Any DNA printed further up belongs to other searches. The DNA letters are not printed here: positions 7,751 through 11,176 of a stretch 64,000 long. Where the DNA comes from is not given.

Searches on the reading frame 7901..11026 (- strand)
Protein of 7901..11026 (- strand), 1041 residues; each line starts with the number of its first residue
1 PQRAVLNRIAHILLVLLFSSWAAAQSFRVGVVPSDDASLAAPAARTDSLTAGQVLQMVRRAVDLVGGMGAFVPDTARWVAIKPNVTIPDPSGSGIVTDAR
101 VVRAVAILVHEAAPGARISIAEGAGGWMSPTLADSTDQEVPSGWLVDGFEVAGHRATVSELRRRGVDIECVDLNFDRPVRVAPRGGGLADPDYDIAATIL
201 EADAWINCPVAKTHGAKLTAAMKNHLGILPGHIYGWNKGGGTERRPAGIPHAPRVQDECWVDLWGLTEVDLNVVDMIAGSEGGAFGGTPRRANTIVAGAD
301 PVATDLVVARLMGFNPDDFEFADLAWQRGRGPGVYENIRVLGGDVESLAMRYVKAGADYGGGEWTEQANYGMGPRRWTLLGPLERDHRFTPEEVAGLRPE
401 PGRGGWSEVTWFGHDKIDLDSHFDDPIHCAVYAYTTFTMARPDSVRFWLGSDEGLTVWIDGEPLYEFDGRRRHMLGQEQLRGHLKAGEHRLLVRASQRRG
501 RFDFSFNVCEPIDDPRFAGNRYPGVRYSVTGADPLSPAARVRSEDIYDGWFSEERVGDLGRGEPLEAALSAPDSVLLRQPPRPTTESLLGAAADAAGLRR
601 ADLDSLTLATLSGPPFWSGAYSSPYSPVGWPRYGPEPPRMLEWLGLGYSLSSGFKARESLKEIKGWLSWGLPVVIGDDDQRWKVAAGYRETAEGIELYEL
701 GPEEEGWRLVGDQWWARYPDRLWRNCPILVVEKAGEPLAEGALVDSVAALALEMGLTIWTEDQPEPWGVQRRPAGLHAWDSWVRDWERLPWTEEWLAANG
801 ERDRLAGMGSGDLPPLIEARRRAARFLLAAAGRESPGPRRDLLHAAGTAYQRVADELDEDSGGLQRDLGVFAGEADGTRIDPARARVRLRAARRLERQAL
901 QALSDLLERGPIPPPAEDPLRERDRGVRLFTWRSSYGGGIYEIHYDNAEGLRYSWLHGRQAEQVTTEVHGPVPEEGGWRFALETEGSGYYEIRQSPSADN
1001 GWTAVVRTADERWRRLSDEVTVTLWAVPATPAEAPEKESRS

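Call 40: search_protein_families(library=pfam, proteins=[window:7901-11026:-], max_evalue=0.00001)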
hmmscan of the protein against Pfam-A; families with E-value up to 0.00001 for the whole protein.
window:7901-11026:- (1041 aa): 1 family
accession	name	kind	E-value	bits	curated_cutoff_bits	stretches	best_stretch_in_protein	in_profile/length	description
PF04015.17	DUF362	-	1.7e-27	97.3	24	1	79-309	1-199/200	Domain of unknown function (DUF362)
